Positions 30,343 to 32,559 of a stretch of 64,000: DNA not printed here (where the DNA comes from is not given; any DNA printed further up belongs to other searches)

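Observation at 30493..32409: NapH/NosH-like membrane ferredoxin fused to tandem HMA-like domains that lack the metal-binding CxxC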

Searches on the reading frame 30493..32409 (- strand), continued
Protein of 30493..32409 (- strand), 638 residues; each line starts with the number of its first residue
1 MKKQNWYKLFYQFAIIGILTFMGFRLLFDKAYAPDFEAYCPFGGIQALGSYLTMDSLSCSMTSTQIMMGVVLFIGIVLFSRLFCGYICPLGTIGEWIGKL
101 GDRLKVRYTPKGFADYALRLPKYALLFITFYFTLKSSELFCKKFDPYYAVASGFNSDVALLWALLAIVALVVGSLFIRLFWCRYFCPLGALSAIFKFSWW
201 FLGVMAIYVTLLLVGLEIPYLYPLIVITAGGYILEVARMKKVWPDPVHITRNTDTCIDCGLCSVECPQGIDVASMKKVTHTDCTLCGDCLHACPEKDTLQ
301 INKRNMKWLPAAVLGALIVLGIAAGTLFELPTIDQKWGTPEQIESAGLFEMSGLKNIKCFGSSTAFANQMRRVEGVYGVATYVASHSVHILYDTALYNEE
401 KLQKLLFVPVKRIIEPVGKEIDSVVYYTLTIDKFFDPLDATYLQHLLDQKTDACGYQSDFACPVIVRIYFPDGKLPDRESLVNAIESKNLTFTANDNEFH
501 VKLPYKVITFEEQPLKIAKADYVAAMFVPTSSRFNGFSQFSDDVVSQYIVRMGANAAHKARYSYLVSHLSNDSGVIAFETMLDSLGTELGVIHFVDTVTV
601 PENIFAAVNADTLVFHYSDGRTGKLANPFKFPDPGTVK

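Call 19: find_homologous_proteins(query=A1, max_evalue=1e-20)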
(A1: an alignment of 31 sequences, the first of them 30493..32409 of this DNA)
Query A1 (31 sequences) (638 aa, profile of the alignment): 1640 proteins with E <= 1e-20 among 8000 candidates; the best 120 are listed.
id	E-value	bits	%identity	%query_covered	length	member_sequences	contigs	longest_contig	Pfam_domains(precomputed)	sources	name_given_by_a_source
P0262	1.8e-270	917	43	99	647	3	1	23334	PF12801.13,PF13183.12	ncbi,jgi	-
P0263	4.6e-270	916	44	100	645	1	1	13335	PF12801.13,PF13237.12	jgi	-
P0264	6.0e-269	912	45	98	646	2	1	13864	PF12801.13,PF00037.33,PF13534.12,PF13237.12,PF13183.12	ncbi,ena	-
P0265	1.9e-268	911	43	99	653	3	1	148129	PF12801.13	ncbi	-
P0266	2.8e-268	910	44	100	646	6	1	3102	PF12801.13,PF00037.33,PF12838.13,PF13534.12,PF13237.12,PF13183.12,PF13187.12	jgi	-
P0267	3.7e-268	910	45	99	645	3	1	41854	PF12801.13,PF13237.12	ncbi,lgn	-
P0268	1.1e-267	908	45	100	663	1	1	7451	PF12801.13,PF13237.12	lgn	-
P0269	3.1e-267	907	42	98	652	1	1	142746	PF12801.13,PF13237.12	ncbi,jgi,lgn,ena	-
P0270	1.0e-266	905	42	100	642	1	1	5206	PF12801.13,PF13237.12,PF13183.12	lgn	-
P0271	8.6e-266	902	42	99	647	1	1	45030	PF12801.13,PF13237.12,PF13187.12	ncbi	-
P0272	1.6e-265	901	43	100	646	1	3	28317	PF12801.13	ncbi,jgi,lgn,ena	-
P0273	1.7e-265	901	45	100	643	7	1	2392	PF12801.13,PF13187.12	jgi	jgi:polyferredoxin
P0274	1.3e-264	898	42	99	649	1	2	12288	PF12801.13,PF13237.12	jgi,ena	-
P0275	1.3e-264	898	45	100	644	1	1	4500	PF12801.13,PF13237.12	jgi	jgi:polyferredoxin/copper chaperone CopZ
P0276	1.4e-264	898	44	99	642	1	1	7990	PF12801.13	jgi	-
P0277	1.5e-264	898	42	100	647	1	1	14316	PF12801.13,PF13237.12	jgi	jgi:polyferredoxin/copper chaperone CopZ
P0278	1.7e-264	898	43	100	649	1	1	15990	PF12801.13,PF13237.12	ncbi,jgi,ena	-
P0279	1.7e-264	897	42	100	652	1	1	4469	PF12801.13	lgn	-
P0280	2.2e-264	897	41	100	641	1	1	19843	PF12801.13,PF13183.12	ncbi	-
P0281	4.1e-264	896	43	100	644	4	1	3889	PF12801.13,PF13237.12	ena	-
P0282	6.4e-264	896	44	100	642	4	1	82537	PF12801.13,PF13237.12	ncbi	-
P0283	7.9e-264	895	43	100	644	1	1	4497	PF12801.13,PF13746.12,PF13237.12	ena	-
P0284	1.4e-263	894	43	100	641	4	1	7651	PF12801.13,PF13183.12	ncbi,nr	ncbi:MAG TPA: 4Fe-4S binding protein [Calditrichaeota bacterium]|nr:4Fe-4S binding protein [Calditri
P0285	1.5e-263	894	42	100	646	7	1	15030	PF12801.13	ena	-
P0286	9.4e-263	892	43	100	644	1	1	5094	PF12801.13,PF13237.12,PF13187.12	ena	-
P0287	9.4e-263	892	43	100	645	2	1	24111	PF12801.13,PF13237.12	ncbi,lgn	-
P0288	1.8e-262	891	41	100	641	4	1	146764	PF12801.13,PF13183.12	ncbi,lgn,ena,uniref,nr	ncbi:MAG TPA: 4Fe-4S binding protein [Caldithrix abyssi]|uniref:4Fe-4S binding protein n=1 Tax=Caldi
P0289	1.9e-262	891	42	100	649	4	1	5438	PF12801.13,PF13237.12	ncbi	-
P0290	4.5e-262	889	44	100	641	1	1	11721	PF12801.13,PF13183.12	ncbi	-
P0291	5.9e-262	889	42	100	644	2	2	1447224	PF12801.13,PF12838.13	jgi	-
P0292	1.5e-261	888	41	99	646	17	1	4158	PF12801.13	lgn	-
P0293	1.2e-260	885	57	100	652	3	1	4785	PF12801.13,PF00037.33,PF13237.12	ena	-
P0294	1.8e-260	884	44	100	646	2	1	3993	PF12801.13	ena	-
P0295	3.2e-260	883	44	99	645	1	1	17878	PF12801.13,PF13237.12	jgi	-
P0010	3.8e-260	883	87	100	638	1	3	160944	PF14697.12,PF12801.13,PF12797.13,PF12837.13,PF00037.33,PF13746.12,PF13237.12,PF13183.12,PF13187.12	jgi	jgi:NAD-dependent dihydropyrimidine dehydrogenase PreA subunit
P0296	8.3e-260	882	43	100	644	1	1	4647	PF12801.13,PF13237.12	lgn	-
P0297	8.7e-260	882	42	100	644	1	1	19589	PF12801.13,PF12838.13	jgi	jgi:polyferredoxin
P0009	4.7e-259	879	87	100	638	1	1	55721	PF14697.12,PF12801.13,PF12797.13,PF00037.33,PF13746.12,PF13237.12,PF13183.12,PF13187.12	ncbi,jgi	-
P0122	6.1e-259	879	56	99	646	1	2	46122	PF12801.13,PF12797.13,PF12837.13,PF13237.12,PF13183.12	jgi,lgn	jgi:polyferredoxin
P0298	6.5e-259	879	44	100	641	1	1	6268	PF12801.13,PF13237.12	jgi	jgi:Pyruvate/2-oxoacid:ferredoxin oxidoreductase delta subunit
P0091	7.3e-259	879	74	100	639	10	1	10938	PF12801.13,PF12797.13,PF00037.33,PF13237.12,PF13183.12,PF13187.12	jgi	-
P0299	1.6e-258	878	43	99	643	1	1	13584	PF12801.13,PF13237.12,PF13187.12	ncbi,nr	ncbi:MAG: 4Fe-4S binding protein [Caldithrix sp.]|nr:4Fe-4S binding protein [Caldithrix sp.]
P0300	3.2e-258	877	43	95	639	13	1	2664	PF12801.13,PF13237.12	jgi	jgi:Pyruvate/2-oxoacid:ferredoxin oxidoreductase delta subunit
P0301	5.1e-258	876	42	99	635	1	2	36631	PF12801.13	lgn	-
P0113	2.2e-257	874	64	100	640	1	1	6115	PF12801.13,PF12797.13,PF00037.33,PF13237.12,PF13187.12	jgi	jgi:NAD-dependent dihydropyrimidine dehydrogenase PreA subunit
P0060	2.3e-257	874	76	100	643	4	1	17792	PF12801.13,PF12797.13,PF00037.33,PF13237.12,PF13183.12,PF13187.12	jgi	jgi:NAD-dependent dihydropyrimidine dehydrogenase PreA subunit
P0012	2.5e-257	874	86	100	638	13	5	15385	PF14697.12,PF12801.13,PF13237.12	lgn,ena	-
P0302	2.9e-257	874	50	100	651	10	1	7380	PF12801.13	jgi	jgi:polyferredoxin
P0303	3.1e-257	874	51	100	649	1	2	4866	PF12801.13,PF13237.12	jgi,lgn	-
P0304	7.0e-257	872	44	100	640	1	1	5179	PF12801.13,PF13237.12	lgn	-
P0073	8.4e-257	872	74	100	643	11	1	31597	PF12801.13,PF12797.13,PF12837.13,PF00037.33,PF13237.12,PF13183.12,PF13187.12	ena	-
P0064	9.6e-257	872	76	100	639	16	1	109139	PF14697.12,PF12801.13,PF13237.12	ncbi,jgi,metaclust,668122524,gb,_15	metaclust:\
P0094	9.8e-257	872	74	100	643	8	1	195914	PF14697.12,PF12801.13,PF12797.13,PF12837.13,PF13237.12,PF13183.12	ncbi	ncbi:MAG: 4Fe-4S binding protein [Bacteroidales bacterium]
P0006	1.9e-256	871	89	100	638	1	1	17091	PF14697.12,PF12801.13,PF12797.13,PF12837.13,PF13237.12,PF13183.12,PF13187.12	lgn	-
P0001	2.0e-256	871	100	100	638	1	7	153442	PF14697.12,PF12801.13,PF12797.13,PF00037.33,PF13237.12,PF13183.12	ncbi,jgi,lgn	jgi:polyferredoxin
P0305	2.0e-256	871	40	98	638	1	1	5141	PF12801.13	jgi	-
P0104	2.3e-256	871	68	100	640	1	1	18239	PF12801.13,PF12797.13,PF13534.12,PF13237.12,PF13183.12,PF13187.12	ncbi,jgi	-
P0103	2.9e-256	870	71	100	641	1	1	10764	PF14697.12,PF12801.13,PF12797.13,PF13237.12,PF13183.12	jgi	jgi:polyferredoxin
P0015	3.2e-256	870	85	100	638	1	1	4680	PF14697.12,PF12801.13,PF12797.13,PF13237.12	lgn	-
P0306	4.1e-256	870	44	100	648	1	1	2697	PF14697.12,PF12801.13,PF12838.13,PF13237.12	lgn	-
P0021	4.7e-256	870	82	100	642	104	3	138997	PF14697.12,PF12801.13,PF12797.13,PF00037.33,PF13746.12,PF13237.12,PF13187.12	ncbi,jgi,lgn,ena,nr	ncbi:MAG TPA: 4Fe-4S binding protein [Bacteroidales bacterium]|nr:4Fe-4S binding protein [Bacteroida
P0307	5.2e-256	869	43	100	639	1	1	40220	PF12801.13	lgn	-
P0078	5.3e-256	869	74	100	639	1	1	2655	PF12801.13,PF12797.13,PF13237.12,PF13183.12,PF13187.12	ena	-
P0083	5.5e-256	869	75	100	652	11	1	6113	PF12801.13,PF12797.13,PF00037.33,PF13237.12,PF13183.12,PF13187.12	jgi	-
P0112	6.9e-256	869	64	100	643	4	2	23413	PF12801.13,PF13237.12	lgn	-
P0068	7.6e-256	869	76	100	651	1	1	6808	PF12801.13,PF12797.13,PF13237.12,PF13183.12,PF13187.12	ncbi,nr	ncbi:MAG: 4Fe-4S binding protein [Bacteroidota bacterium]|nr:4Fe-4S binding protein [Bacteroidota ba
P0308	7.8e-256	869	42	97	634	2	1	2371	PF12801.13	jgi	-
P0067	8.9e-256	869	76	100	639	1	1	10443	PF12801.13,PF12797.13,PF00037.33,PF13237.12,PF13183.12,PF13187.12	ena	-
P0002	9.8e-256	869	92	100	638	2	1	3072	PF14697.12,PF12801.13,PF12797.13,PF13237.12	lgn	-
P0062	9.9e-256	869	77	100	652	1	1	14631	PF12801.13,PF12797.13,PF13237.12,PF13183.12,PF13187.12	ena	-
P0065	1.0e-255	868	76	100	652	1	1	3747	PF12801.13,PF12797.13,PF13237.12,PF13183.12,PF13187.12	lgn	-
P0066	1.1e-255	868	76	100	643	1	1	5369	PF12801.13,PF12797.13,PF13237.12,PF13183.12,PF13187.12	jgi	jgi:NAD-dependent dihydropyrimidine dehydrogenase PreA subunit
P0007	1.2e-255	868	89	100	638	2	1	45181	PF14697.12,PF12801.13,PF12797.13,PF13237.12,PF13183.12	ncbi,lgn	-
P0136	1.2e-255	868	40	98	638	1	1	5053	PF12801.13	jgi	-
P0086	1.2e-255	868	74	100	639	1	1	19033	PF12801.13,PF12797.13,PF13237.12,PF13183.12,PF13187.12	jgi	-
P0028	1.3e-255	868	78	100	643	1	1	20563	PF12801.13,PF13237.12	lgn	-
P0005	1.5e-255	868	91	100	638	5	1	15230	PF14697.12,PF12801.13,PF12797.13,PF00037.33,PF13237.12,PF13183.12,PF13187.12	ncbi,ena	-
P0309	1.6e-255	868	49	100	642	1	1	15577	PF12801.13,PF13237.12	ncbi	-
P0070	2.1e-255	867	75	100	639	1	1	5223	PF12801.13,PF12797.13,PF13237.12,PF13183.12,PF13187.12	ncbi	-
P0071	2.2e-255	867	75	100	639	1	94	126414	PF12801.13,PF12797.13,PF13237.12,PF13183.12,PF13187.12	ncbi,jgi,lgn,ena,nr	ncbi:MAG: 4Fe-4S binding protein [Bacteroidales bacterium]|jgi:NAD-dependent dihydropyrimidine dehyd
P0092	2.4e-255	867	75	100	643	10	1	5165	PF14697.12,PF12801.13,PF12797.13,PF00037.33,PF13237.12,PF13183.12,PF13187.12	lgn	-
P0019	2.5e-255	867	84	100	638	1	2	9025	PF12801.13,PF12797.13,PF13237.12,PF13183.12,PF13187.12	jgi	-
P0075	2.8e-255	867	75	100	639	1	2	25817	PF12801.13,PF12797.13,PF13237.12,PF13183.12,PF13187.12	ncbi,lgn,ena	-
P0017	2.8e-255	867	85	100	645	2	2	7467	PF14697.12,PF12801.13,PF12797.13,PF00037.33,PF13237.12,PF13187.12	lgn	-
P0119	3.0e-255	867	62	99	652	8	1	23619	PF12801.13,PF12797.13,PF12837.13,PF13237.12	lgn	-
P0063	3.0e-255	867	76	100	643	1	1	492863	PF12801.13,PF12797.13,PF13237.12,PF13183.12,PF13187.12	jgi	jgi:NAD-dependent dihydropyrimidine dehydrogenase PreA subunit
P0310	3.2e-255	867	56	99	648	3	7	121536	PF12801.13,PF13237.12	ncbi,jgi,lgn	jgi:ferredoxin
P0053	3.4e-255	867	77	100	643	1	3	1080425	PF12801.13,PF12797.13,PF13237.12,PF13183.12,PF13187.12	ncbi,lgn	-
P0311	3.5e-255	867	40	100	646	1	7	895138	PF12801.13,PF13237.12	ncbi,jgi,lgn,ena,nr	ncbi:MAG TPA: 4Fe-4S binding protein [Bacteroidales bacterium]|nr:4Fe-4S binding protein [Bacteroida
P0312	4.5e-255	866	40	98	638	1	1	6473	PF12801.13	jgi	-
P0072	4.7e-255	866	75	100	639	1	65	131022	PF12801.13,PF12797.13,PF13237.12,PF13183.12,PF13187.12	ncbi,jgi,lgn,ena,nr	ncbi:MAG: 4Fe-4S binding protein [Bacteroidales bacterium]|jgi:NAD-dependent dihydropyrimidine dehyd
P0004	4.9e-255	866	91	100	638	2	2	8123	PF14697.12,PF12801.13,PF13237.12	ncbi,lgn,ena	-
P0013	5.1e-255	866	84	100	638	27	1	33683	PF12801.13,PF12797.13,PF12837.13,PF00037.33,PF13237.12,PF13183.12,PF13187.12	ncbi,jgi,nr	ncbi:MAG: 4Fe-4S binding protein [Bacteroidales bacterium]|nr:4Fe-4S binding protein [Bacteroidales 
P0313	5.4e-255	866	42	97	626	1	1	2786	PF12801.13,PF13237.12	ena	-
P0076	5.8e-255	866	75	100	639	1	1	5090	PF12801.13,PF12797.13,PF13237.12,PF13183.12,PF13187.12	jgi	-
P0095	7.4e-255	866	74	100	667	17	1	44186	PF12801.13,PF12797.13,PF13237.12,PF13183.12,PF13187.12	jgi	jgi:polyferredoxin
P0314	7.5e-255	866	56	100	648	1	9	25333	PF12801.13,PF12797.13,PF13237.12,PF13183.12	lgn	-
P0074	7.9e-255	866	75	100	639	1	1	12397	PF12801.13,PF12797.13,PF13237.12,PF13183.12,PF13187.12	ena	-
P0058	8.0e-255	866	76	100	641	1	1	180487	PF12801.13,PF12797.13,PF13237.12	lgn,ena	-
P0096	9.4e-255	865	74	100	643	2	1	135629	PF12801.13,PF12797.13,PF00037.33,PF13237.12,PF13183.12,PF13187.12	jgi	-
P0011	1.0e-254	865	88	100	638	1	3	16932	PF14697.12,PF12801.13,PF12797.13,PF00037.33,PF13237.12,PF13183.12,PF13187.12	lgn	-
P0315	1.1e-254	865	42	99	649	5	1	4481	PF12801.13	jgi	jgi:polyferredoxin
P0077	1.2e-254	865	75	99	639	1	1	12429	PF12801.13,PF12797.13,PF13237.12,PF13183.12,PF13187.12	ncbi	-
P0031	1.2e-254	865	78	100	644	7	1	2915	PF12801.13,PF13237.12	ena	-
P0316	1.2e-254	865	44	99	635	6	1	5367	PF12801.13,PF13237.12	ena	-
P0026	1.3e-254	865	80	100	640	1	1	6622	PF14697.12,PF12801.13,PF12797.13,PF00037.33,PF13534.12,PF13237.12,PF13187.12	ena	-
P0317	1.8e-254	864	49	100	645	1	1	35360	PF14697.12,PF12801.13,PF13237.12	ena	-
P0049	2.0e-254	864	77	100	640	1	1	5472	PF14697.12,PF12801.13,PF12797.13,PF00037.33,PF13746.12,PF13237.12,PF13183.12,PF13187.12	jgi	jgi:polyferredoxin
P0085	2.0e-254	864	75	100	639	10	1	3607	PF12801.13,PF12797.13,PF13237.12,PF13183.12,PF13187.12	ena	-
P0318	2.7e-254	864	43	100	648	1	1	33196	PF12801.13,PF12797.13,PF13237.12,PF13187.12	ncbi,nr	ncbi:MAG: 4Fe-4S binding protein [Bacteroidia bacterium]|nr:4Fe-4S binding protein [Bacteroidia bact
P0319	2.8e-254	864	50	100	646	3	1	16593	PF12801.13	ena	-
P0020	2.9e-254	864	82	100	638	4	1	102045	PF12801.13,PF13237.12,PF13183.12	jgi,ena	jgi:NAD-dependent dihydropyrimidine dehydrogenase PreA subunit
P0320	2.9e-254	864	43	98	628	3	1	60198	PF12801.13,PF13237.12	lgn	-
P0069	3.0e-254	864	75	100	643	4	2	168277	PF12801.13,PF12797.13,PF00037.33,PF13237.12,PF13183.12,PF13187.12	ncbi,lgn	-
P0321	3.0e-254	864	42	99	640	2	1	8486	PF12801.13,PF13237.12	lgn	-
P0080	3.2e-254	864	75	100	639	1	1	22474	PF12801.13,PF12797.13,PF13237.12,PF13183.12,PF13187.12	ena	-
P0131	3.2e-254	864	40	99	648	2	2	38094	PF12801.13,PF13237.12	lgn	-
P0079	3.5e-254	863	75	100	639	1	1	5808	PF12801.13,PF12797.13,PF13237.12,PF13183.12,PF13187.12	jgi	-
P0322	3.5e-254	863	41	99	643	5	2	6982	PF12801.13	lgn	-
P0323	3.8e-254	863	41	98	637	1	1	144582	PF12801.13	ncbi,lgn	-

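Call 25: find_related_loci(query=A1, collection=genome_contigs, flank=10000)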
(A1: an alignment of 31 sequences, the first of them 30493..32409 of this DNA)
Query A1 (638 aa) in genome_contigs; peptide patterns used: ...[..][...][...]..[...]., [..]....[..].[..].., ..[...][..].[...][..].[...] (x = any residue, [..] = any of these).
600 stretches matched a pattern (row limit reached: there are more); 489 encode a relative of the query (tblastn E <= 1e-3); the best 80 are kept; 80 distinct loci.
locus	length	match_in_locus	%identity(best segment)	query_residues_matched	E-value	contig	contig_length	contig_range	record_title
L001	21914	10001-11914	90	1-638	0e+0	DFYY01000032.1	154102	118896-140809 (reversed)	MAG TPA_asm: Bacteroidales bacterium UBA4070 UBA4070_contig_5498, whole genome shotgun sequence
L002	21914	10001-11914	89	1-638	0e+0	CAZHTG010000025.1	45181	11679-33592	MAG TPA_asm: uncultured Rikenella sp. isolate SRP319275_co4_260 genome assembly, contig: NODE_455_length_45181_cov_7.665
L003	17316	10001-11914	87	1-638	0e+0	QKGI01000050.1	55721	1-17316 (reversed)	MAG: Bacteroidetes bacterium isolate SZUA-524 scaffold_873, whole genome shotgun sequence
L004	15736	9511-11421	85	1-637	0e+0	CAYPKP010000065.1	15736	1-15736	MAG TPA_asm: uncultured Rikenella sp. isolate binchicken_co286_84 genome assembly, contig: NODE_4469_length_15736_cov_13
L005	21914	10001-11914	85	1-638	0e+0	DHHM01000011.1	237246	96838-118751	MAG TPA_asm: Bacteroidales bacterium UBA4772 UBA4772_contig_935, whole genome shotgun sequence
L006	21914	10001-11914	85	1-638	0e+0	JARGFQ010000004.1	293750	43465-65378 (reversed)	MAG: Bacteroidales bacterium isolate C14-10 NODE_4_length_293750_cov_29.144555, whole genome shotgun sequence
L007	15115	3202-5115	84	1-638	0e+0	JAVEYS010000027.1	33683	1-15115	MAG: Bacteroidales bacterium isolate BF4_36 NODE_3716_length_33683_cov_5.946597_Biofilm4, whole genome shotgun sequence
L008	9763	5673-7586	83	1-638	0e+0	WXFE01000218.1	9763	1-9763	MAG: Bacteroidales bacterium isolate AA_UR_SE bin4 Bacteroidia_4_pangenome_0229_length_9763, whole genome shotgun sequen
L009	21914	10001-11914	82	1-638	0e+0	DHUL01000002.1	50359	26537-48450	MAG TPA_asm: Bacteroidales bacterium UBA5235 UBA5235_contig_2448, whole genome shotgun sequence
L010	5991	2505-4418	82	1-638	0e+0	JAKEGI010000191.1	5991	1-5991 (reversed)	MAG: Bacteroidales bacterium isolate PMV_4.124 PMV_4.124.k101_2318980, whole genome shotgun sequence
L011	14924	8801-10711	82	1-637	0e+0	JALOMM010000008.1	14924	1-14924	MAG: Bacteroidales bacterium isolate Prado051 scaffold_3628, whole genome shotgun sequence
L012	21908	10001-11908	80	1-636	0e+0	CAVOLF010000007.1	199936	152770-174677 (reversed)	MAG: uncultured Rikenellaceae bacterium isolate MFD09964.bin.2.30 genome assembly, contig: contig_63375, whole genome sh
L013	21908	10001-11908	79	1-636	0e+0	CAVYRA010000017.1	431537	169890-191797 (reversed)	MAG: uncultured Rikenellaceae bacterium isolate MFD04716.bin.2.148 genome assembly, contig: contig_8715, whole genome sh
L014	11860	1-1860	83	18-637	0e+0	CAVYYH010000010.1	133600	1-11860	MAG: uncultured Bacteroidales bacterium isolate MFD02979.bin.1.67 genome assembly, contig: contig_83891, whole genome sh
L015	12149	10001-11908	78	1-636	0e+0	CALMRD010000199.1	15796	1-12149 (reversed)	MAG TPA_asm: uncultured Bacteroidales bacterium isolate SRR6284161_bin.35_CONCOCT_v1.1_MAG genome assembly, contig: ERZ7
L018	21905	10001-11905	78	1-635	0e+0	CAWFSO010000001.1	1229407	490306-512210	MAG: uncultured Rikenellaceae bacterium isolate MFD00905.bin.1.61 genome assembly, contig: contig_15766, whole genome sh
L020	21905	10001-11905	76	1-635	0e+0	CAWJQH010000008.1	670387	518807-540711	MAG: uncultured Bacteroidales bacterium isolate MFD02979.bin.1.73 genome assembly, contig: contig_63368, whole genome sh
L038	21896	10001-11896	53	2-633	0e+0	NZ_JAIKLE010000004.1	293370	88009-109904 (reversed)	Maribellus maritimus strain 5E3 scaffold_4_length=293371, whole genome shotgun sequence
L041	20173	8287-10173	50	2-631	0e+0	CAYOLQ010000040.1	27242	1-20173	MAG TPA_asm: uncultured Chitinophaga sp. isolate SRP272421_co2_74 genome assembly, contig: NODE_4293_length_27242_cov_5.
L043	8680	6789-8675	50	5-633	0e+0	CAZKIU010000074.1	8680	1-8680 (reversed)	MAG TPA_asm: uncultured Prolixibacteraceae bacterium isolate SRP220891_co2_2 genome assembly, contig: NODE_13680_length_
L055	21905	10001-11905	51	2-636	0e+0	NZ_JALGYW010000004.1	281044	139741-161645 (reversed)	Maribellus sp. YY47 NODE_4, whole genome shotgun sequence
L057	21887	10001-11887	49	2-631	0e+0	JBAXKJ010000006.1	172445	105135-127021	MAG: Prolixibacteraceae bacterium isolate ELA398 MAG398_6, whole genome shotgun sequence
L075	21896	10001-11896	46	2-633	2e-178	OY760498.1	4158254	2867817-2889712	MAG: Prolixibacteraceae bacterium isolate 2ae1e426-2998-44fe-a66b-36c3e3a88dfa genome assembly, chromosome: 1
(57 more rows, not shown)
